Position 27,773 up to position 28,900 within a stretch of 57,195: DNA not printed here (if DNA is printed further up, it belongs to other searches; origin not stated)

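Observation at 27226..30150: Terminator-bounded accessory cassette encoding unusual surface/spore-coat-like proteins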

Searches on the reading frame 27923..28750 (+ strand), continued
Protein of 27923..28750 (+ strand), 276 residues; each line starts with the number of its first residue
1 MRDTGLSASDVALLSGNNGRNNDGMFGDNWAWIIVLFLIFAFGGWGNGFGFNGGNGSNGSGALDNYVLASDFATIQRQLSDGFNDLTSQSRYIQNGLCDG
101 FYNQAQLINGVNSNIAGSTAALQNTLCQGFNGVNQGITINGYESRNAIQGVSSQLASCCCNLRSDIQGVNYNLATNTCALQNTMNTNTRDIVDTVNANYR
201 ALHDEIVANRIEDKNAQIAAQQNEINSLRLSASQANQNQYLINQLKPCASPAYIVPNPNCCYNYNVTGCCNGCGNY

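Call 28: predict_structure(alignment_id=A1)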
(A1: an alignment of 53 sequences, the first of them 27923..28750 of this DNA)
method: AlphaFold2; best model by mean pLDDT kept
length: 276 residues; sequences in the alignment: 53
mean_pLDDT: 45.8   pTM: 0.19
mean pLDDT of the five models: 45.8, 40.2, 37.9, 36.5, 35.0
residues with pLDDT >= 90: 0; 70-90: 5; 50-70: 70; < 50: 201
segments of 3 or more residues with pLDDT < 50: 1-31, 43-73, 75-129, 131-138, 140-168, 172-176, 178-184, 246-276
pLDDT, mean of each block of 10 residues (from residue 1): 37 40 37 56 38 32 35 41 42 38 40 45 47 43 39 39 45 46 50 66 64 67 69 62 48 39 37 35
secondary structure, 60 per line:
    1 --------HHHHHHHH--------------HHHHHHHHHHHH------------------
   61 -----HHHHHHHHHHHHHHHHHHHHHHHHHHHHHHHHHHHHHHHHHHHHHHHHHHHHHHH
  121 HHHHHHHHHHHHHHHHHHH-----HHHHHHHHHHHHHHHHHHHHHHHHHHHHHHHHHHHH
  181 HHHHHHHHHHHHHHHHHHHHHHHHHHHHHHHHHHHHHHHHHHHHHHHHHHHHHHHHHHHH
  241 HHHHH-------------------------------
elements in order: H9-16 H31-42 H66-139 H145-245
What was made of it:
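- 27923..28753 (+): gp3 (276 aa), the core protein. Acidic N-tail (residues 1-29); conserved Trp/Phe/Gly-rich TM helix (residues 30-46, nt 28010-28060); Gly/Asn linker; helical stalk (residues 66-245, nt 28118-28657) with CCC at residues 158-160 (nt 28394-28402); Pro/Cys-rich tail (residues 246-276, nt 28658-28750). AF2 gives only a TM helix plus long helices, at pLDDT 46 (call 28).
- AF2 predicts long helices (call 28). The gp3 model is of low confidence (pLDDT 46, call 28).
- Tried and rejected: AF2 of gp3 with 53 homologues gave pLDDT 46, so no fold search was run on it (call 28).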

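Call 32: find_encoding_contigs(protein=P0001, flank=10000, max_places=3)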
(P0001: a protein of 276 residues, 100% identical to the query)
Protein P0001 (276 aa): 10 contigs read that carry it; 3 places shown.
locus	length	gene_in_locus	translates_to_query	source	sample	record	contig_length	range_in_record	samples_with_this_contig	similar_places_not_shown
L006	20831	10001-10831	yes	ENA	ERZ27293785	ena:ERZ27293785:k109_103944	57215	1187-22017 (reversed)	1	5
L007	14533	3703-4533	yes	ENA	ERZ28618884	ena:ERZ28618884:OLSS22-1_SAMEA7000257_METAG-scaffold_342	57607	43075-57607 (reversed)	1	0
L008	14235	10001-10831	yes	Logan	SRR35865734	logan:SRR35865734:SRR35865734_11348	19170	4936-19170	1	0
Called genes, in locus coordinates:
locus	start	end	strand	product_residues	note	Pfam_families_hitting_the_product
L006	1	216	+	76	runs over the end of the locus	-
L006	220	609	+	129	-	PF01870:Hjc (weak)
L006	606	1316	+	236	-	-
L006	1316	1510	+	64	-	-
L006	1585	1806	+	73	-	-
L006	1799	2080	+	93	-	-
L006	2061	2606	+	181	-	PF05063:MT-A70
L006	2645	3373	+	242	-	PF01555:N6_N4_Mtase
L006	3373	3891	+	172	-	PF13651:EcoRI_methylase (weak)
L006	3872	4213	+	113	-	-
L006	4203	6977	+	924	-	-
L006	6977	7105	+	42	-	-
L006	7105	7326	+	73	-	-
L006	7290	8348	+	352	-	-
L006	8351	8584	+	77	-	-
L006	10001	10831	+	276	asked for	-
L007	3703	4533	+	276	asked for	-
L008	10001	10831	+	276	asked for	-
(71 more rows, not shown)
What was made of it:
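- On Spanin (i-spanin plus o-spanin): The endolysin has a CW_7 wall-binding domain (call 32).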

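Call 34: search_protein_families(library=padloc, proteins=[window:27923-28750:+], max_evalue=0.1)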
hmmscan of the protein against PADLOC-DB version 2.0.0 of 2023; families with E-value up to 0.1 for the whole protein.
window:27923-28750:+ (276 aa): 1 family
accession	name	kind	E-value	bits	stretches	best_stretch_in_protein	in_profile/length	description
PDLC00640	ZorA2|ZorA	-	0.00095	15.9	0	67-134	429-496/590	MotA/ExbB/TolQ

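Call 37: find_related_loci(query=A1, collection=genome_contigs, flank=6000)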
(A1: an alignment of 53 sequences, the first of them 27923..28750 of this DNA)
Query A1 (276 aa) in genome_contigs; peptide patterns used: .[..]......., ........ (x = any residue, [..] = any of these).
53 stretches matched a pattern; 38 encode a relative of the query (tblastn E <= 1e-3); 38 distinct loci.
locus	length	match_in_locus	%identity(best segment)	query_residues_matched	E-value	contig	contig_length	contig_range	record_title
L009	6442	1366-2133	73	1-276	5e-113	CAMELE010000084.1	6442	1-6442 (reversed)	MAG: uncultured Mollicutes bacterium isolate SRR11489748_bin.2_metaWRAP_v1.3_MAG genome assembly, contig: ERZ11466799.17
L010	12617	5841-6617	70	1-276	8e-112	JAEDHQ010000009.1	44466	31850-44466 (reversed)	MAG: Bacilli bacterium isolate MAG140 NODE_432_length_44466_cov_9.715026, whole genome shotgun sequence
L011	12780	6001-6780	67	1-276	2e-103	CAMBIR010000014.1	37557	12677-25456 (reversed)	MAG: uncultured Firmicutes bacterium isolate SRR17382103_bin.30_metaWRAP_v1.3_MAG genome assembly, contig: ERZ10544652.5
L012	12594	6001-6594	77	64-276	7e-103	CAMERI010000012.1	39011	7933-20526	MAG: uncultured bacterium isolate SRR11489791_bin.18_metaWRAP_v1.3_MAG genome assembly, contig: ERZ11466804.855, whole g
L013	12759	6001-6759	63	3-264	1e-94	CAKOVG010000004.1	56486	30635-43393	MAG: uncultured Clostridia bacterium isolate REFINED_METABAT215_TOP10_CONTIGS_1500_ASSEMBLY_K77_MERGED__Hadza_MoBio_hadz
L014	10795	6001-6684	64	29-275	6e-92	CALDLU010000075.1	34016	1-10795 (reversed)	MAG TPA_asm: uncultured Clostridia bacterium isolate SRR1747028_bin.21_CONCOCT_v1.1_MAG genome assembly, contig: ERZ8082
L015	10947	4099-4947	53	5-276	1e-78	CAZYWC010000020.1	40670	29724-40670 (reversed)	MAG TPA_asm: uncultured Vampirovibrio sp. isolate binchicken_co323_251 genome assembly, contig: NODE_700_length_40670_co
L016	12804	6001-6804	54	1-264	8e-78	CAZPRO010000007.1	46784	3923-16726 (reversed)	MAG TPA_asm: uncultured Clostridium sp. isolate SRP313737_co1_101 genome assembly, contig: NODE_1286_length_46784_cov_13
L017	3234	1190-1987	55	1-274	2e-77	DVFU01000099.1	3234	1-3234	MAG TPA_asm: Candidatus Faecenecus gallistercoris isolate CHK165-10780 CHK165__C296925_L3234_ERR2241971, whole genome sh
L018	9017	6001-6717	55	3-276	3e-76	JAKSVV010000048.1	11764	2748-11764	MAG: Clostridia bacterium isolate Horse_feces368 MAG368_48, whole genome shotgun sequence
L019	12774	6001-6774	53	1-267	4e-76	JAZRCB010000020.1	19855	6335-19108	MAG: Candidatus Onthomorpha sp. isolate T1900045121_TC20190115.MAGScoT_cleanbin_000001 SGB_4836_k141_242006, whole genom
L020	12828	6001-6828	56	3-268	2e-75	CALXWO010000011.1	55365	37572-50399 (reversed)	MAG: uncultured Clostridia bacterium isolate BRZ_DA__bin48 genome assembly, contig: BRZ_DA__NODE_789_length_55365_cov_11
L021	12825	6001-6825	56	3-267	2e-75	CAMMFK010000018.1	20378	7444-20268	MAG: uncultured Clostridium sp. isolate ERR4968577_bin.3_MetaWRAP_v1.1_MAG genome assembly, contig: NODE_935_length_2037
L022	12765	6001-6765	56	5-276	7e-75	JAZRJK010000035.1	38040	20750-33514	MAG: Candidatus Gastranaerophilaceae bacterium isolate T1900045467_YK20190158.MAGScoT_cleanbin_000009 SGB_7215_k141_9083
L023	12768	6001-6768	54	3-272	2e-74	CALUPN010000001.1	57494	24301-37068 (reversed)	MAG: Candidatus Gastranaerophilales bacterium isolate BRZ_FN__bin75 genome assembly, contig: BRZ_FN__NODE_576_length_574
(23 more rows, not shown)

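Call 47: get_annotated_region(hit=H27, flank=5000)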
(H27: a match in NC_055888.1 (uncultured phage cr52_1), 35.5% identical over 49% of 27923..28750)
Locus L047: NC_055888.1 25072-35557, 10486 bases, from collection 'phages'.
description: CrAssphage cr52_1, complete genome.
organism: uncultured phage cr52_1 (NCBI taxid 2772079)
taxonomy: Viruses; Duplodnaviria; Heunggongvirae; Uroviricota; Caudoviricetes; Crassvirales; Suoliviridae; Loutivirinae; Buchavirus; Buchavirus copri
host: -; source: human feces; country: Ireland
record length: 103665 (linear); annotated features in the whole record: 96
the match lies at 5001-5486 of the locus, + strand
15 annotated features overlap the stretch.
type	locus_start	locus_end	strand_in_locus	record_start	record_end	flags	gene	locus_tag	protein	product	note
CDS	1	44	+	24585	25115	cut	-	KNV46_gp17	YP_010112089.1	hypothetical protein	gp_67126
CDS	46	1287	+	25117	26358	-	-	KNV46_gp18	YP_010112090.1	tail protein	gp_67127; similar to sulfatase, major tropism determinant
CDS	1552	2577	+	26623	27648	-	-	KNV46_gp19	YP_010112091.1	Reverse transcriptase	gp_67128; Intron reverse transcriptase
CDS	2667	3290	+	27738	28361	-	-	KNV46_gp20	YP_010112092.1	hypothetical protein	gp_67129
CDS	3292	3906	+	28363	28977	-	-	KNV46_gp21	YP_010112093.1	lysis regulatory protein-like protein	gp_67130; Similar to phage lysis regulatory protein LysB, cell division protein FtsL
CDS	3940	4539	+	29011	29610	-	-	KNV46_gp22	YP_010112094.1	RNA polymerase sigma factor/ubiquitin-like protein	gp_67131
CDS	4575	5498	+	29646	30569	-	-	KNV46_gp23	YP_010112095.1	spike protein/glycoprotein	gp_67132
CDS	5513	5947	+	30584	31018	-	-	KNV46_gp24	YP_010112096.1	hypothetical protein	gp_67133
CDS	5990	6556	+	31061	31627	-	-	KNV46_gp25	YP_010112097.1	hypothetical protein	gp_67134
CDS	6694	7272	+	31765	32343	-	-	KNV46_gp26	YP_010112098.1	HNH endonuclease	gp_67135; HNH endonuclease [Lactobacillus phage phiAQ113]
CDS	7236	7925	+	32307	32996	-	-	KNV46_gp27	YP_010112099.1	virion structural protein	gp_67136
CDS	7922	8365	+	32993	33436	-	-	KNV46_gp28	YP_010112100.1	peptidoglycan-associated protein-like protein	gp_67137; Similar to peptidoglycan-associated proteinhistidine kinase response regulator, glycine zipper domain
CDS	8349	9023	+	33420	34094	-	-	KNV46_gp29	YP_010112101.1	homing endonuclease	gp_67138; Intron endonuclease, GIY-YIG intron endonuclease domain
CDS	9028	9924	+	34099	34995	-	-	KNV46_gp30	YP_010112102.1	tail tubular protein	gp_67139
CDS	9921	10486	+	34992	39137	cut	-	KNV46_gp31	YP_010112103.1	virion structural protein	gp_67140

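Call 63: search_solved_structures(query=A5, max_evalue=10, show_alignments=2)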
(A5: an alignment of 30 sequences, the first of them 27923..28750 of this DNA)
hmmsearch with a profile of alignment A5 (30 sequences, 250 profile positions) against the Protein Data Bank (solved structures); distinct sequences matched with E-value up to 10: 96 (the best 60 are shown).
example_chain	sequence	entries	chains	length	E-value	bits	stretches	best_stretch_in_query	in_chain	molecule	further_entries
8dbs_X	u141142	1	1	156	0.043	16.5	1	120-208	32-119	ATP synthase subunit b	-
8v0d_B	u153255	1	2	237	0.095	15.3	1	44-88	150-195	Ubch5B-RING3 of MIB1 fusion protein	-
7a9d_B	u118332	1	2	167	0.14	14.8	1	41-117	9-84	Hemagglutinin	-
4f3z_B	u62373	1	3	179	0.15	14.7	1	41-162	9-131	Hemagglutinin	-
3n4x_A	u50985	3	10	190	0.16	14.6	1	177-220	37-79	Monopolin complex subunit CSM1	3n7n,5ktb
6oqt_X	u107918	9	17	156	0.17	14.5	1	120-208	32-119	ATP synthase subunit b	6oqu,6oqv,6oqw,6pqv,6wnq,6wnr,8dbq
8dbw_X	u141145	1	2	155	0.19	14.4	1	120-208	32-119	ATP synthase subunit b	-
5t4o_I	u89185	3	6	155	0.21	14.2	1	120-208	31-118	ATP synthase subunit b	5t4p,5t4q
6oqr_X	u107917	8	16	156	0.21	14.2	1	120-208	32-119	ATP synthase subunit b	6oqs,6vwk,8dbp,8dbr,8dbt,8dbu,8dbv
7x6o_B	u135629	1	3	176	0.23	14.1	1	41-130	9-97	Hemagglutinin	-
4jtx_B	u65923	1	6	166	0.24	14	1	41-121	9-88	Hemagglutinin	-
5gjs_B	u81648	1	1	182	0.25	14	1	41-121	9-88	Hemagglutinin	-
4ju0_B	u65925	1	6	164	0.25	14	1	41-121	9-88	Hemagglutinin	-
3lzg_B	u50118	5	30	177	0.25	14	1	41-121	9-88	Hemagglutinin, HA2 SUBUNIT | Hemagglutinin HA2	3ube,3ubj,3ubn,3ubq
4jtv_B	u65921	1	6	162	0.25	13.9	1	41-121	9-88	Hemagglutinin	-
9n7s_b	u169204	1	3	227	0.53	12.9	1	41-120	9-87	H1 HA2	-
9n7q_a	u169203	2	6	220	0.54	12.9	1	41-129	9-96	H1 HA2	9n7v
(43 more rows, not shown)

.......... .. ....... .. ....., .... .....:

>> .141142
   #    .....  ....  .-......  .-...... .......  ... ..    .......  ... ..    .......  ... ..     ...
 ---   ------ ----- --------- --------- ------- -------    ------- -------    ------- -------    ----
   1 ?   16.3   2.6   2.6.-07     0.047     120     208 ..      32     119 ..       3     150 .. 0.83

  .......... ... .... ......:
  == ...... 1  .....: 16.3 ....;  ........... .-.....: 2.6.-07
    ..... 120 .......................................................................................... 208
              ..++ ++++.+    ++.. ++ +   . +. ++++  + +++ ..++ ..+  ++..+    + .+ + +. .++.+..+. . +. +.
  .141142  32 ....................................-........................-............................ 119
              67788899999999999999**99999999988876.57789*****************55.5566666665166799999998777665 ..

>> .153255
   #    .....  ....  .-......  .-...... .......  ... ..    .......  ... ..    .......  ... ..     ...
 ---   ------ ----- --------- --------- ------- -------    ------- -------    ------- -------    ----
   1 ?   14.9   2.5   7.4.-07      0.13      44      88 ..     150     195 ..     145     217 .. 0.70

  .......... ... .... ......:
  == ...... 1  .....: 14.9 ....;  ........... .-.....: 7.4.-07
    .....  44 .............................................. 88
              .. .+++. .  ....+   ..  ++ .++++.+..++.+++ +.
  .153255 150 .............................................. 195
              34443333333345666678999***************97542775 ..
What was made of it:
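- Closest known: Influenza HA2-type class I fusion subunits. Same: Many HA2 chains appear as weak profile matches (E 0.14-0.3, call 63).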

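Call 66: search_protein_families(library=pfam, alignment_id=A6, max_evalue=0.001)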
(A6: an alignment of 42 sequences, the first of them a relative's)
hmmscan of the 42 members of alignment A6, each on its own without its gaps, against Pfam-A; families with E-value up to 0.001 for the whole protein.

A. member 1, L001:4589-4867:+ (93 aa): 0 families

B. families by the number of members that match (of 42 scanned): 8 families
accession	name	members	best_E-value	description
PF13392.12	HNH_3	11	6.1e-13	HNH endonuclease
PF07463.16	NUMOD4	7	2e-16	NUMOD4 motif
PF07453.19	NUMOD1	3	1e-08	NUMOD1 domain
PF03161.18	LAGLIDADG_2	1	5.9e-28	LAGLIDADG DNA endonuclease family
PF25223.1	DUF7841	1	1.4e-18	Domain of unknown function (DUF7841)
PF13412.12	HTH_24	1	0.00028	Winged helix-turn-helix DNA-binding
PF22083.2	I-HmuI_NUMOD-like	1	0.00064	DNA endonuclease I-HmuI-like, NUMOD-like domain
PF04545.22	Sigma70_r4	1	0.00085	Sigma-70, region 4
